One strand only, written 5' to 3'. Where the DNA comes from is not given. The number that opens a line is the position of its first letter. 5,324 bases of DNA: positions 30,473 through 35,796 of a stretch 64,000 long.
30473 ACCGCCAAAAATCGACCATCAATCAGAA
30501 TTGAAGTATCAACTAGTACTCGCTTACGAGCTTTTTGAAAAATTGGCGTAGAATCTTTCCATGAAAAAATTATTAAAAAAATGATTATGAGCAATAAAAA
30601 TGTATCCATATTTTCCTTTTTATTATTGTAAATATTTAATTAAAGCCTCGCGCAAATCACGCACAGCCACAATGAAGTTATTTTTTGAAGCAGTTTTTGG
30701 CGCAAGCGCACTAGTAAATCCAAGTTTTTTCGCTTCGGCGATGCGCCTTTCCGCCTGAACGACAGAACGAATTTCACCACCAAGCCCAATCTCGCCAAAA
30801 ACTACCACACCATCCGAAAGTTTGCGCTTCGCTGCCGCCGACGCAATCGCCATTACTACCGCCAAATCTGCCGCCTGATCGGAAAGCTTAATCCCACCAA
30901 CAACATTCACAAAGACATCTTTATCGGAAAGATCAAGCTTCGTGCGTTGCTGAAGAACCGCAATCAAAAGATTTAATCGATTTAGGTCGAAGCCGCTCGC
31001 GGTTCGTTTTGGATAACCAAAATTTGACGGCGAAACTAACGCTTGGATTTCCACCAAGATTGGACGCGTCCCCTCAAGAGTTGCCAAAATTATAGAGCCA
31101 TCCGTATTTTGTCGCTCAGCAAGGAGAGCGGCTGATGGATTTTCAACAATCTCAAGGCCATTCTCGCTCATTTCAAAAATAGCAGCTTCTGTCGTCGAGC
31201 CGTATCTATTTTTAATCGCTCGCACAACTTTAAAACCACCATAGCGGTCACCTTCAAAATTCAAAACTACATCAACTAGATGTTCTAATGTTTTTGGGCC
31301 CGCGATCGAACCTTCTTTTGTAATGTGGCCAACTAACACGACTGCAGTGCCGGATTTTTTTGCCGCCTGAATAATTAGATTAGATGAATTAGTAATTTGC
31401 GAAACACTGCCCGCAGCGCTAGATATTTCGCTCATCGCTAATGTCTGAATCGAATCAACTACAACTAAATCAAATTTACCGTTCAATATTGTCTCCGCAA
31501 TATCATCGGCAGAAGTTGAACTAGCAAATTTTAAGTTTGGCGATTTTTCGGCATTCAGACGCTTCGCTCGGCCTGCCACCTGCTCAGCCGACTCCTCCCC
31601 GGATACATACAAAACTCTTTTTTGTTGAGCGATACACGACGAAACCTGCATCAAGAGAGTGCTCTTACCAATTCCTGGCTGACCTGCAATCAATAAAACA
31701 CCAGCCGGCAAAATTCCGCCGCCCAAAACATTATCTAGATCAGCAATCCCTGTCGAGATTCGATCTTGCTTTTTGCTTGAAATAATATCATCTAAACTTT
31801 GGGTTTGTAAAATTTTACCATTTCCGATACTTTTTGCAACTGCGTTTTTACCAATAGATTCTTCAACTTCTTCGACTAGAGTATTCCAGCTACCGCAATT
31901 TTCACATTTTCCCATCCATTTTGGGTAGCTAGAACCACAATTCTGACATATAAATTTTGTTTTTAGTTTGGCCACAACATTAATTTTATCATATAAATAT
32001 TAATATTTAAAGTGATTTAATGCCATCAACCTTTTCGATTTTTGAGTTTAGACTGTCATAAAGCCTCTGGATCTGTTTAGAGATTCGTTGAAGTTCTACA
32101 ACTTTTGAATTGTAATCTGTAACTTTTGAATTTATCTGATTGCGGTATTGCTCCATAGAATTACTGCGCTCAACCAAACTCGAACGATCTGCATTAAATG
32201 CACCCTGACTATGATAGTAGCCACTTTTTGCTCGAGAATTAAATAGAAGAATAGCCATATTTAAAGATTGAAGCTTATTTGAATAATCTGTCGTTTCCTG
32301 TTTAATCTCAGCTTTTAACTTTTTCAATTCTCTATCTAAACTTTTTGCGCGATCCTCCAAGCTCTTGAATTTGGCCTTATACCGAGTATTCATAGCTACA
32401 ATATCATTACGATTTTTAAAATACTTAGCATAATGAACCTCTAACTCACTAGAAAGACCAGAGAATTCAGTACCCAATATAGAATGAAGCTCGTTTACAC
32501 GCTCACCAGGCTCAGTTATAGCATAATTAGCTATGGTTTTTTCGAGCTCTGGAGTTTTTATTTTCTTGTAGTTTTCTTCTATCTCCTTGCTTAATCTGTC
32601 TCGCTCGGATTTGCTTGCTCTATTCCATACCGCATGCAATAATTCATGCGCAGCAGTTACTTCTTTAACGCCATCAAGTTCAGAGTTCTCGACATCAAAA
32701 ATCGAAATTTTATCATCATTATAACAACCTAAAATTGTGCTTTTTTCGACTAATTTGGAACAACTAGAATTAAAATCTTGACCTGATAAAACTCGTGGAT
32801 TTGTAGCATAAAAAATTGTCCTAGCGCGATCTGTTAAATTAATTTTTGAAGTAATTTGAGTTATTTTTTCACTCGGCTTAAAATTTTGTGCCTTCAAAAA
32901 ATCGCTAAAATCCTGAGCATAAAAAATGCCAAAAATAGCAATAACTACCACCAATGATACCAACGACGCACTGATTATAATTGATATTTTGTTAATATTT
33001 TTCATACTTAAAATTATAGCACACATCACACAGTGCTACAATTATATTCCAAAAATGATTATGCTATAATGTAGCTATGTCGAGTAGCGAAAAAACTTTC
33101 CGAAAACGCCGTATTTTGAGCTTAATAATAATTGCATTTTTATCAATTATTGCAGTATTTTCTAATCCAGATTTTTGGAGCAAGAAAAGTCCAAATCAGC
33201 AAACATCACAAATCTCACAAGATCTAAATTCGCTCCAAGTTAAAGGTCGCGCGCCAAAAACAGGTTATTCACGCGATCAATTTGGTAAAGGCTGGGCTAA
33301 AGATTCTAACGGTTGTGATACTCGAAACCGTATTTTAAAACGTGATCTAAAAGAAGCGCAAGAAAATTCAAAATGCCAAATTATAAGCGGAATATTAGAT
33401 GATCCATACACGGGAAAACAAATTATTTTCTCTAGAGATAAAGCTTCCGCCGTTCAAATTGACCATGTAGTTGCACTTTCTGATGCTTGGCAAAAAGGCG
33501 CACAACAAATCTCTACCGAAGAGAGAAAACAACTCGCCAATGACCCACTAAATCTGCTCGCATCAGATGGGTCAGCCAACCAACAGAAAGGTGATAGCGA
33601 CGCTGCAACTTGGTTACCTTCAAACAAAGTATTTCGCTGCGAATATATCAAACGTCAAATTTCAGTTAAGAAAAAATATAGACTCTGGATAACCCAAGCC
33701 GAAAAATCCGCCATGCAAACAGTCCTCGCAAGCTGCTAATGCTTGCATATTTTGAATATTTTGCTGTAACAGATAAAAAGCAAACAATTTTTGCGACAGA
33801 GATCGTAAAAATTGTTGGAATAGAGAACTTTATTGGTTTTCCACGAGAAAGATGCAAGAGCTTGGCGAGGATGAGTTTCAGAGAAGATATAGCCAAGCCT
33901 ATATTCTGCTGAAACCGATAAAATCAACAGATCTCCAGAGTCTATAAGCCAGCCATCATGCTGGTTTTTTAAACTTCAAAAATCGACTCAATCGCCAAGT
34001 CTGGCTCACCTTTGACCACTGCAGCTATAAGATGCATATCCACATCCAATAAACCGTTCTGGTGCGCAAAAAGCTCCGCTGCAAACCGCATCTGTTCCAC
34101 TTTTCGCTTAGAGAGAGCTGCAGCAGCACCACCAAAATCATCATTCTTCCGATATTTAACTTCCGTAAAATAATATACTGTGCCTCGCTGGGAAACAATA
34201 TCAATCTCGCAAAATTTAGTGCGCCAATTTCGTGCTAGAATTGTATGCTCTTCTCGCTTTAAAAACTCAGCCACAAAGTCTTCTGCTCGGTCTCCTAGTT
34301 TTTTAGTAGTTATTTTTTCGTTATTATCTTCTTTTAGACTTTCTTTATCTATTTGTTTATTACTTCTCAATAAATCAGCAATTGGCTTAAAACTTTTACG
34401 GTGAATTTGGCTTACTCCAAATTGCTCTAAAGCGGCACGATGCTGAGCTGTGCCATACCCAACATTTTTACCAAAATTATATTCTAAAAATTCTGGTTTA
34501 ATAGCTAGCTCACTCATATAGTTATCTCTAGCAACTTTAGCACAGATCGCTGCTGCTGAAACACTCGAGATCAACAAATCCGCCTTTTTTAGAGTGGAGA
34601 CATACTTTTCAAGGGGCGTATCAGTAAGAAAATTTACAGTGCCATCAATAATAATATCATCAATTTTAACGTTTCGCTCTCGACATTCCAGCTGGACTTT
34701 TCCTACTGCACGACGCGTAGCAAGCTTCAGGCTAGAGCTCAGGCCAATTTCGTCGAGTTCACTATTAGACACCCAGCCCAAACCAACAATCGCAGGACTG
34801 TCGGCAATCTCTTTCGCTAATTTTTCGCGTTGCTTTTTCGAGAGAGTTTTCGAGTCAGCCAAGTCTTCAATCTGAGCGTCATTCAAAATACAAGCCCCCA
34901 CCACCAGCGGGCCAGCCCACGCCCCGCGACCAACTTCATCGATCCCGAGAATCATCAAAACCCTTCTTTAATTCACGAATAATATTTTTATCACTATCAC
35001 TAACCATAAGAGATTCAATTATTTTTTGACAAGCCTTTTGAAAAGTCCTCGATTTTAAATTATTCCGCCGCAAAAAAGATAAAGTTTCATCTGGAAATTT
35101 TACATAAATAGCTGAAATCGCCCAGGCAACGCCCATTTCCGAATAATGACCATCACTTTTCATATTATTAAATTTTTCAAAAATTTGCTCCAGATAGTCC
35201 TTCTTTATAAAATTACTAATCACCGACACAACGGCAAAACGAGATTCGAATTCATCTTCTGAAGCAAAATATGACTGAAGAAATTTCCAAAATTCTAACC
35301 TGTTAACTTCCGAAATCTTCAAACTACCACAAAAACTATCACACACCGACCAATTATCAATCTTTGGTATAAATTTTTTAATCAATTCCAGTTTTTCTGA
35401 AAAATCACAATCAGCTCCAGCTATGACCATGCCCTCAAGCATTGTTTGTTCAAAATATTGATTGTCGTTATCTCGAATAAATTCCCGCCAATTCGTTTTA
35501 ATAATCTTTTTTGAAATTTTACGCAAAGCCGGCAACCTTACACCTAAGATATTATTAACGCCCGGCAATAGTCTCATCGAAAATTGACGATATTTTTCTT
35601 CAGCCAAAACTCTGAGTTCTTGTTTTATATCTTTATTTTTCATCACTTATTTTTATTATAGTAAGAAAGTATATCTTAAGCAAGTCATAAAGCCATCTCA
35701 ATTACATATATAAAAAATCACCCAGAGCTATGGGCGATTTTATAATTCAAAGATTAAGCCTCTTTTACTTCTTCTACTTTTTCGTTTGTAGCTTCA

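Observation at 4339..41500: Recurrent leaderless-gene architecture: (TGn)TAnAAT, then 6-7 nt, then ATG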

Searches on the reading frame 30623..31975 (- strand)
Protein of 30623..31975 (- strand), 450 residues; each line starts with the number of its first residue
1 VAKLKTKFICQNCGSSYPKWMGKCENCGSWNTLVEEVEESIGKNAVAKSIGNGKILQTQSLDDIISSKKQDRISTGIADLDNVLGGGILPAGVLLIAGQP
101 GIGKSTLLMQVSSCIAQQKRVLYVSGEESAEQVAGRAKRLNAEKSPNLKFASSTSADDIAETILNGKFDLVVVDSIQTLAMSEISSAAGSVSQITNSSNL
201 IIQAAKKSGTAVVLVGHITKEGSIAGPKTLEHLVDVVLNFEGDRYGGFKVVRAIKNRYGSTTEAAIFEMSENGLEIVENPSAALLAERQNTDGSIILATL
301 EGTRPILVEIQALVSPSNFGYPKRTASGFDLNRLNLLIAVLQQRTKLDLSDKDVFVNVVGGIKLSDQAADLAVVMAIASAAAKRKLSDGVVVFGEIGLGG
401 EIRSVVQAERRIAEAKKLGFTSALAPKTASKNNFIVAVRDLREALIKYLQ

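Call 41: search_protein_families(library=ncbifam, proteins=[window:30623-31975:-], max_evalue=0.00001)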
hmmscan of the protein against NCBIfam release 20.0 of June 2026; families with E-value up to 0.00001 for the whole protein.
window:30623-31975:- (450 aa): 15 families
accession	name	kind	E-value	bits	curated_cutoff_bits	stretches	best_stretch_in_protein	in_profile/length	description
TIGR00416.1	sms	equivalog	2e-155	518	403.05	1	1-431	1-435/454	DNA repair protein RadA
NF006799.0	PRK09302.1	equivalog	6.2e-13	48.1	408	1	68-277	250-472/515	circadian clock protein KaiC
TIGR03600.1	phage_DnaB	exception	1.6e-12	47.2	498.65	1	60-218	163-314/421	phage replicative helicase, DnaB family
TIGR02903.1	spore_lon_C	equivalog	1.8e-12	46.6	678.8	1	338-432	497-591/615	Lon family ATP-dependent protease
TIGR03881.1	KaiC_arch_4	hypoth_equivalog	2e-12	47.3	247.8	1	72-210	2-121/231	KaiC domain-containing protein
TIGR02237.1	recomb_radB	equivalog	1.8e-11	44.3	172.4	1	80-275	1-210/210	DNA repair and recombination protein RadB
TIGR02902.1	spore_lonB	equivalog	6.2e-11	41.6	723.3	1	336-432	411-507/531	ATP-dependent protease LonB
NF006861.0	PRK09361.1-1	equivalog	1.8e-09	37.5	278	1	70-279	2-232/235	DNA repair and recombination protein RadB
TIGR00665.1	DnaB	equivalog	1.8e-08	33.6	385.25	1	57-137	161-243/435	replicative DNA helicase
TIGR03877.1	thermo_KaiC_1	hypoth_equivalog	2.7e-08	33.6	307.25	1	72-136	3-68/238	KaiC domain-containing protein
NF004723.0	PRK06067.1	subfamily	6.6e-08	32.4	194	1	62-142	5-86/243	flagellar accessory protein FlaH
TIGR03880.1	KaiC_arch_3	hypoth_equivalog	1.1e-06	28.3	249.45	1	76-141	1-67/224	KaiC domain-containing protein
NF005852.0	PRK07773.1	equivalog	1.2e-06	27.2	780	1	59-137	185-265/886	replicative DNA helicase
TIGR00764.1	lon_rel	equivalog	6.6e-06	25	516.6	0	338-435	471-569/608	ATP-dependent protease LonB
NF003301.0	PRK04301.1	equivalog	7.8e-06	25.3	259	0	36-119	45-129/316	DNA repair and recombination protein RadA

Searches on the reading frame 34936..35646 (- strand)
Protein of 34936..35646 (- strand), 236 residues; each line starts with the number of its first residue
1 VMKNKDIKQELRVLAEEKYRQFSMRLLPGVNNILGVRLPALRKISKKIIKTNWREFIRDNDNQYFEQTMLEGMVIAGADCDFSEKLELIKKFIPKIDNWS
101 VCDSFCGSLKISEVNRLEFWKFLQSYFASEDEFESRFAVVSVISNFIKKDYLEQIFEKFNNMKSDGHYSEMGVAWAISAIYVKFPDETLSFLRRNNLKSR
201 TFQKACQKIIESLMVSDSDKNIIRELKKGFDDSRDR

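Call 41: search_protein_families(library=ncbifam, proteins=[window:34936-35646:-], max_evalue=0.00001)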
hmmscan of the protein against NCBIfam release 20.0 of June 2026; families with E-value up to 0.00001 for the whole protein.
window:34936-35646:- (236 aa): 0 families

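Call 55: search_protein_families(library=pfam, proteins=[window:34936-35646:-], max_evalue=0.01)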
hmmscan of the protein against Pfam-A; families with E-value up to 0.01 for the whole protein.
window:34936-35646:- (236 aa): 1 family
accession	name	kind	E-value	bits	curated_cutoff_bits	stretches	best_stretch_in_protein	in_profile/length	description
PF08713.17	DNA_alkylation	-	6.3e-17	62.4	21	1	7-208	1-212/213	DNA alkylation repair enzyme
